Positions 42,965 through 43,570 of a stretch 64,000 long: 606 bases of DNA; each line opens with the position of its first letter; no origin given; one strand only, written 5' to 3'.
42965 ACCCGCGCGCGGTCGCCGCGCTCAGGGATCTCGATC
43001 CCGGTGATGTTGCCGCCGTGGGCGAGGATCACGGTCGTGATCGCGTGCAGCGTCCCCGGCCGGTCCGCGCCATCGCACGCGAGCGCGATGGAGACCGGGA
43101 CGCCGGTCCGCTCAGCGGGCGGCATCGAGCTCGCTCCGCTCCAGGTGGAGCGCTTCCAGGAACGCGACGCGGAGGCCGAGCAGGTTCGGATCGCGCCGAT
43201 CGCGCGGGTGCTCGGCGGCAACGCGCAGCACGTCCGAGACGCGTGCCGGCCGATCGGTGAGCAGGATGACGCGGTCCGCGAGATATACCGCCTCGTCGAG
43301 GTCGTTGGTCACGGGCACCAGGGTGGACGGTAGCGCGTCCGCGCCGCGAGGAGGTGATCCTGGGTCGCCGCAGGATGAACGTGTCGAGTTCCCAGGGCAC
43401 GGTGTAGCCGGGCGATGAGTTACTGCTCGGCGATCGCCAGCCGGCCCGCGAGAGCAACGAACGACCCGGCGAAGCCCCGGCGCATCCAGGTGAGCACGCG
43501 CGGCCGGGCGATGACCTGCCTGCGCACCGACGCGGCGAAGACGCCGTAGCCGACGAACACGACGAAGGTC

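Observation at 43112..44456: Gene-decay zone: remnants of an ABC ATPase, an NHL-repeat protein and a phosphoesterase packed around an intact LysE exporter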

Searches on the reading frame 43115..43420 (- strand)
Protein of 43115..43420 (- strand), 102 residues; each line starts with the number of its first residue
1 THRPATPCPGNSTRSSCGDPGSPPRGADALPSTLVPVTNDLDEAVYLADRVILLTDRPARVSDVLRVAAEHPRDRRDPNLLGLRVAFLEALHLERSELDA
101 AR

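Call 10: search_solved_structures(query=window:43115-43420:-, max_evalue=10, show_alignments=3)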
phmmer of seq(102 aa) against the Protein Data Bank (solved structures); distinct sequences matched with E-value up to 10: 14.
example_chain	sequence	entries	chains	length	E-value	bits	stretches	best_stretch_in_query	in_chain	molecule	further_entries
8w9m_D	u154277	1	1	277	5e-07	33.8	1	33-83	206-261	Nitrate transport ATP-binding protein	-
8wm7_D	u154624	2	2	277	5.1e-07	33.8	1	33-83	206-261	Nitrate transport ATP-binding protein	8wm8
9ua1_D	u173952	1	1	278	9.3e-07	32.9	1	33-76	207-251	CmpD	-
9u9z_D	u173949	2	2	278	9.5e-07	32.9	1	33-76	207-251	CmpD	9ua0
9u9z_C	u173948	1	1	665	2.3e-05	28.5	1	33-77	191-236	CmpC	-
9ua1_C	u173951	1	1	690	2.4e-05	28.4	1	33-77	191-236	CmpC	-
9ua0_C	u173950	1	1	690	2.4e-05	28.4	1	33-77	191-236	CmpC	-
8w9m_C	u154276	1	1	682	0.00012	26.2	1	33-77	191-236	Nitrate transport ATP-binding protein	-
8wm7_C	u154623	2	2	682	0.00012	26.2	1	33-77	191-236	Nitrate transport ATP-binding protein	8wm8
9bcr_C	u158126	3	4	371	1.2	13.3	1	30-82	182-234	Maltose/maltodextrin import ATP-binding protein MalK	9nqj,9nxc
2r6g_A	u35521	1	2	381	1.2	13.3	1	30-82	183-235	Maltose/maltodextrin import ATP-binding protein malK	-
9bcr_D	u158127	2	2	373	1.2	13.3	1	30-82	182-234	Maltose/maltodextrin import ATP-binding protein MalK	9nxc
1q12_A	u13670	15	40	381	1.2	13.3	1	30-82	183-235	Maltose/maltodextrin transport ATP-binding protein malK | Maltose/maltodextrin import ATP-binding protein malK | Fused maltose transport subunit, ATP-binding co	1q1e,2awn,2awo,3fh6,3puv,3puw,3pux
1q1b_A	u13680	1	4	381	1.2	13.3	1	30-82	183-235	Maltose/maltodextrin transport ATP-binding protein malK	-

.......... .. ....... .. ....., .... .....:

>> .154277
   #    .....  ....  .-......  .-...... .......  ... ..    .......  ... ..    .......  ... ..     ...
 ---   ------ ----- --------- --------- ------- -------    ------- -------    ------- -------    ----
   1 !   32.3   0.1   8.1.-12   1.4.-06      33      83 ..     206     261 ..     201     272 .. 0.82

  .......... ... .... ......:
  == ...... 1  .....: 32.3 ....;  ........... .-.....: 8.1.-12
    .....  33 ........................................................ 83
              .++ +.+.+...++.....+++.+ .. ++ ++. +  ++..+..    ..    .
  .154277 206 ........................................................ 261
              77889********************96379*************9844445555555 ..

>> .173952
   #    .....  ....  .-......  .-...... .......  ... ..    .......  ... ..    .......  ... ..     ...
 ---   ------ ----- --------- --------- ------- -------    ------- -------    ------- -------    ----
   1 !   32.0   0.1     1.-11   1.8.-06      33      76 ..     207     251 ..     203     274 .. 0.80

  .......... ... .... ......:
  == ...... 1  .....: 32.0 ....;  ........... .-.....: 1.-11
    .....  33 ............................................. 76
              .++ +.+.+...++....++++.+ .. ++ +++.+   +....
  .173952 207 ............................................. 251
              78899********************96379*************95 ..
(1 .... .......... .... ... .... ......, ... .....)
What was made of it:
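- Checked: The PDB search hit NrtD/CmpD ATPases at E=5e-7 (call 10).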
